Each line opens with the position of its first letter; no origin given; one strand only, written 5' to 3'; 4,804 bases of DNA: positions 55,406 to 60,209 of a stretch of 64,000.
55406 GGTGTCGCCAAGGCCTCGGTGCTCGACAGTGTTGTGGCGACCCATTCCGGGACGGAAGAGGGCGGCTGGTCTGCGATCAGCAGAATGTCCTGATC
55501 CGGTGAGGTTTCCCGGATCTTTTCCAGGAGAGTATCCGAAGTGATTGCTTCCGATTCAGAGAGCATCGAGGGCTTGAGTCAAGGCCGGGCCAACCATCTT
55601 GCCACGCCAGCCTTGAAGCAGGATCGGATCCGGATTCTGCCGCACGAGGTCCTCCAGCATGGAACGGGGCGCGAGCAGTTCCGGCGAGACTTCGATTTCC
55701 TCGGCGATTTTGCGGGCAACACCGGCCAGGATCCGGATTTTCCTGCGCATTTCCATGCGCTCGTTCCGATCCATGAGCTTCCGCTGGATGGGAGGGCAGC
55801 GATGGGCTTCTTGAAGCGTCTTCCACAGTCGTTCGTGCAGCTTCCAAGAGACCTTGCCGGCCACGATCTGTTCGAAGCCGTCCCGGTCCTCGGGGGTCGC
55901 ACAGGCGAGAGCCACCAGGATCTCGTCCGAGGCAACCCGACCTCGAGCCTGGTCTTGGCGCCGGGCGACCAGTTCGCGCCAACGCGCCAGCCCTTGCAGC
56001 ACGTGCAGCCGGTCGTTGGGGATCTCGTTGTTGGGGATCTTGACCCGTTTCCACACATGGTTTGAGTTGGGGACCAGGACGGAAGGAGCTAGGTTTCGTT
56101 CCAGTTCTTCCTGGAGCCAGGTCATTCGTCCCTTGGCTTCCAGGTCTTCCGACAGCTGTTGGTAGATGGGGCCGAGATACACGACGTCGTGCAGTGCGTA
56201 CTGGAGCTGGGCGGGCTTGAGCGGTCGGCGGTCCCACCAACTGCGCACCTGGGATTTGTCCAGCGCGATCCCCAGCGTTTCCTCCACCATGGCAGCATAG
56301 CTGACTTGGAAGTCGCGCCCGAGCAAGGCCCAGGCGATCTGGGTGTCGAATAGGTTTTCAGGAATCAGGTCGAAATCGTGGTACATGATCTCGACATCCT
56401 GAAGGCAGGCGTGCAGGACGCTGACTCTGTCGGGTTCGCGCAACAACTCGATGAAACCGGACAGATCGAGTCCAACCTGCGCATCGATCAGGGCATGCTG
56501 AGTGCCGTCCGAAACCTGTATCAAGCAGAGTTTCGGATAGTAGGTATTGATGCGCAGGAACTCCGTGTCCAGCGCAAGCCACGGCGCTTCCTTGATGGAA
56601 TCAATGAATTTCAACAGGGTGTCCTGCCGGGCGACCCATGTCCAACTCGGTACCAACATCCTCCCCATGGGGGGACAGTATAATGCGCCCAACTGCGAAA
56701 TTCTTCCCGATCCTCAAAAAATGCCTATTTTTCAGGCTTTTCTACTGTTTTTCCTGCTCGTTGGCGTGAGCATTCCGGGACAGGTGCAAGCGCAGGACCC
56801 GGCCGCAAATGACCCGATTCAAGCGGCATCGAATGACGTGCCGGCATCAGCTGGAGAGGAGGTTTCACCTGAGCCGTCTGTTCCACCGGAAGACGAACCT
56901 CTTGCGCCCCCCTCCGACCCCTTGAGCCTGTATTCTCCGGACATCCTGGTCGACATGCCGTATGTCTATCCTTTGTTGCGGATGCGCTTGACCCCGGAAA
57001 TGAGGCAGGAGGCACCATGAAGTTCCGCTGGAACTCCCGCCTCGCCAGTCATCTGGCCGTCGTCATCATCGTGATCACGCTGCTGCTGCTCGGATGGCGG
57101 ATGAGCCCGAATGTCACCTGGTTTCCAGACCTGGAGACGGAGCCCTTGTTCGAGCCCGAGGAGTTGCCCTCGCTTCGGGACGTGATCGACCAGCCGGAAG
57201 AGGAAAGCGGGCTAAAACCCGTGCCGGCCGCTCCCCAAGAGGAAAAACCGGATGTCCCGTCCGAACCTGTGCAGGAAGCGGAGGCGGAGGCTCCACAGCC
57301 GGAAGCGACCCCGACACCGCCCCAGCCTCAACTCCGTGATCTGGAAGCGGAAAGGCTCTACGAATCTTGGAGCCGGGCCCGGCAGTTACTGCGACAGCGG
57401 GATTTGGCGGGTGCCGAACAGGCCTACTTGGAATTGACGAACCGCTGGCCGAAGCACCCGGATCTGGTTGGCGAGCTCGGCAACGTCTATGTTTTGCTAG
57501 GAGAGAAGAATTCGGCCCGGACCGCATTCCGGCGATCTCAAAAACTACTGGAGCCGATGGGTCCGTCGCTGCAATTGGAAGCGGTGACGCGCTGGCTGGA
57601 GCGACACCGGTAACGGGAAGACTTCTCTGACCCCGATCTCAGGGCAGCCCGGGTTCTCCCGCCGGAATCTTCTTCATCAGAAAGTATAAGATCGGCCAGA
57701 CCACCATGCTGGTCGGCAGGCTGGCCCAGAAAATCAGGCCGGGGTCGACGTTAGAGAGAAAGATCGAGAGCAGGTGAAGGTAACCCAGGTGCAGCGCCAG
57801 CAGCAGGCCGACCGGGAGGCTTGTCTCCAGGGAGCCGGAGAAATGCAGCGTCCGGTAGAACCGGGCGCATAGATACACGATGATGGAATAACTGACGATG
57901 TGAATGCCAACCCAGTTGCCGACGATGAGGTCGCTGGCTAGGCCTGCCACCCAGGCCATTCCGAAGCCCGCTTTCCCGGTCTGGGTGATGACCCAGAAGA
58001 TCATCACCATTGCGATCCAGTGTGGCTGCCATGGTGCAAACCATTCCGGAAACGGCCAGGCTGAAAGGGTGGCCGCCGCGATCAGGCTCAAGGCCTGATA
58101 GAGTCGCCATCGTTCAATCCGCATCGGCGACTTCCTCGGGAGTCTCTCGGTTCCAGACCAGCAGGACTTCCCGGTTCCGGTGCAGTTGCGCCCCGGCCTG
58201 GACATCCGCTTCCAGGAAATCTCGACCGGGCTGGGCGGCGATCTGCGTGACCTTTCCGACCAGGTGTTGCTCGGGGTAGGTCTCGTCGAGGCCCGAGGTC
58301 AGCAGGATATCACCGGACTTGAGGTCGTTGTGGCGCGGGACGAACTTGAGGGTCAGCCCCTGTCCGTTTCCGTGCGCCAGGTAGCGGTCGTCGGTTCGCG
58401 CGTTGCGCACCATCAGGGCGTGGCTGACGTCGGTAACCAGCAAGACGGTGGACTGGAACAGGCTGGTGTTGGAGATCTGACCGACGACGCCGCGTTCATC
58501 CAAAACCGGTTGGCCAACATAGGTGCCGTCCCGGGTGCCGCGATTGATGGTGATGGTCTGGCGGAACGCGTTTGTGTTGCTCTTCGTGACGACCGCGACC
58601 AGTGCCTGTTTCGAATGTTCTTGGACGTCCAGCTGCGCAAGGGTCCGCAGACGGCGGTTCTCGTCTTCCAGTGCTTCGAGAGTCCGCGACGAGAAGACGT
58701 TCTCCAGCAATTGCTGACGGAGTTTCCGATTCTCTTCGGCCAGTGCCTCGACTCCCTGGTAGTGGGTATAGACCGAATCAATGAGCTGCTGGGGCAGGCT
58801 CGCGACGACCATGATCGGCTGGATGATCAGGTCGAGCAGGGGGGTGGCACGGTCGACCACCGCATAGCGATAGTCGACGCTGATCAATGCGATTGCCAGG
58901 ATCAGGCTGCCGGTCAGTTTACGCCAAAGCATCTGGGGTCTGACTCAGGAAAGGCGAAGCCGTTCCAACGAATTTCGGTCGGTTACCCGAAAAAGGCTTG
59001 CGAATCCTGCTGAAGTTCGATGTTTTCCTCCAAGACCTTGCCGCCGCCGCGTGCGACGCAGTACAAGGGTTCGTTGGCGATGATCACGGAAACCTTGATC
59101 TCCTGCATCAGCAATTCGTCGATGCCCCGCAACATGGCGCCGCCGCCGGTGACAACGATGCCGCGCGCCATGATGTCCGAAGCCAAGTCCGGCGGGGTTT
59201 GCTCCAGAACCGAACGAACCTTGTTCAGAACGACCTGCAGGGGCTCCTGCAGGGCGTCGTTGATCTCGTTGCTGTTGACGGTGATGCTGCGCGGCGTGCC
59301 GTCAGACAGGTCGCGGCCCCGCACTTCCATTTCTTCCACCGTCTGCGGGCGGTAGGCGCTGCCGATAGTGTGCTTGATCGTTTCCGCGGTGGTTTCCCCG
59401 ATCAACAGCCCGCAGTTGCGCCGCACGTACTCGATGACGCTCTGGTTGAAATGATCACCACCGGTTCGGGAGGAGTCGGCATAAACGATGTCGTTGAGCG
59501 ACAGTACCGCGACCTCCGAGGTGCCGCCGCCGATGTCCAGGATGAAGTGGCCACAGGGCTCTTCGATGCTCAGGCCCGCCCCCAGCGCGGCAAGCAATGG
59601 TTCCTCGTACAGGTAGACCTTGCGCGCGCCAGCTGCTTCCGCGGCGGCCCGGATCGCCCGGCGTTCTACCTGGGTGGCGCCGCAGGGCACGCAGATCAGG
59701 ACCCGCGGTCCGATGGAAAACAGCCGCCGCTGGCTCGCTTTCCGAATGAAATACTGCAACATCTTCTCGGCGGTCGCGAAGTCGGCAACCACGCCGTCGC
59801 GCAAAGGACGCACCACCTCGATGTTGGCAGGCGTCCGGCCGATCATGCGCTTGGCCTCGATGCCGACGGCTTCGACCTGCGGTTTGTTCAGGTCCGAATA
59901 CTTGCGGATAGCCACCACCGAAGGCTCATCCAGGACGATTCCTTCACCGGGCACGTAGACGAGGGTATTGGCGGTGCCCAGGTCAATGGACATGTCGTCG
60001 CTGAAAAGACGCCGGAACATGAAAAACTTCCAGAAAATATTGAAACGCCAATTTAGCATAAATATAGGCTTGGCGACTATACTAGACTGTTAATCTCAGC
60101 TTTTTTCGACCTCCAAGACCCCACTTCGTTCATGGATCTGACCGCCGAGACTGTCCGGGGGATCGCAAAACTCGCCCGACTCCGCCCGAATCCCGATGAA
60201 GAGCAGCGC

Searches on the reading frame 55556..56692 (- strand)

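Call 50: search_protein_families(library=pfam, proteins=[window:55556-56692:-], max_evalue=0.00001)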
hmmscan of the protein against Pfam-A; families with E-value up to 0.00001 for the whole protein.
window:55556-56692:- (378 aa): 2 families
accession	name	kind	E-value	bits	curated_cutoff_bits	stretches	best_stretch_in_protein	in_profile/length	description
PF01612.26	DNA_pol_A_exo1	-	3.2e-37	128.4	23.6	1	19-185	3-173/173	3'-5' exonuclease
PF00570.28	HRDC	-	1.3e-11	44.7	23.8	1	230-285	3-57/68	HRDC domain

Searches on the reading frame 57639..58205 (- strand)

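Call 50: search_protein_families(library=pfam, proteins=[window:57639-58205:-], max_evalue=0.00001)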
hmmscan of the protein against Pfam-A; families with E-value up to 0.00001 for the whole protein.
window:57639-58205:- (188 aa): 1 family
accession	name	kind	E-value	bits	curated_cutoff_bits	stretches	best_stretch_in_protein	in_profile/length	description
PF04093.17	MreD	-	1.6e-14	54.8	24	1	39-179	13-157/158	rod shape-determining protein MreD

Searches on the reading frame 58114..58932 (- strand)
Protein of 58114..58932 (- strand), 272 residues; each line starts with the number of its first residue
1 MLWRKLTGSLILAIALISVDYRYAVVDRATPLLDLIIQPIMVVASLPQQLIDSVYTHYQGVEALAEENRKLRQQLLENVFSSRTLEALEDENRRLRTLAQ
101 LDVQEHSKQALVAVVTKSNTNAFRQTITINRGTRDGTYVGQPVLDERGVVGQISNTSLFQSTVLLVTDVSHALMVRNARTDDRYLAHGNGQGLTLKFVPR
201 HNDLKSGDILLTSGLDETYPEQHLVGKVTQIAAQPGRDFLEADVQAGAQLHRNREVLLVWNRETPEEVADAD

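Call 50: search_protein_families(library=pfam, proteins=[window:58114-58932:-], max_evalue=0.00001)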
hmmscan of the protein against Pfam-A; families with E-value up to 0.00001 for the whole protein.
window:58114-58932:- (272 aa): 1 family
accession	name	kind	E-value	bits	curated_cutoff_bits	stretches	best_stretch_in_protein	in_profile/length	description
PF04085.20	MreC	-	1.6e-36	125.7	28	1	115-260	1-147/147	Rod shape-determining protein MreC, barrel core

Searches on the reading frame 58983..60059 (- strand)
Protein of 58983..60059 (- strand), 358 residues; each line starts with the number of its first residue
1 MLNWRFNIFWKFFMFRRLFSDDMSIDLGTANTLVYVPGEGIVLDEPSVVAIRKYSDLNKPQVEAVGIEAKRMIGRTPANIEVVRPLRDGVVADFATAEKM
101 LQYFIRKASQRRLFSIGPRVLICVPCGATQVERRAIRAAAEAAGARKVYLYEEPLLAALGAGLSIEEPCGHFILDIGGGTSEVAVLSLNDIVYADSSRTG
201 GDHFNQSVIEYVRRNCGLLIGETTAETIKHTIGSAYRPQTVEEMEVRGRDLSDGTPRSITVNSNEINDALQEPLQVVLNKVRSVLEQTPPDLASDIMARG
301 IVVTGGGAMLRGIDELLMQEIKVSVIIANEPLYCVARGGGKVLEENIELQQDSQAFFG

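Call 50: search_protein_families(library=pfam, proteins=[window:58983-60059:-], max_evalue=0.00001)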
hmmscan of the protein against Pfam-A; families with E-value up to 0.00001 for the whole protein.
window:58983-60059:- (358 aa): 5 families
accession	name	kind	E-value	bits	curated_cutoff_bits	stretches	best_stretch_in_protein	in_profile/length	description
PF06723.19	MreB_Mbl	-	1.6e-136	454.9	27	1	21-349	2-325/327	MreB/Mbl protein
PF14450.12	FtsA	-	1.8e-11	44.9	31.8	1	173-337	2-126/127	Cell division protein FtsA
PF00022.25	Actin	-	1e-09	37.9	27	0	46-213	31-188/410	Actin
PF00012.26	HSP70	-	1.6e-09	37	20.6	1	120-215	136-237/599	Hsp70 protein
PF11104.14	PilM_2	-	1e-06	28.4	27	0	300-330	277-307/340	Type IV pilus assembly protein PilM;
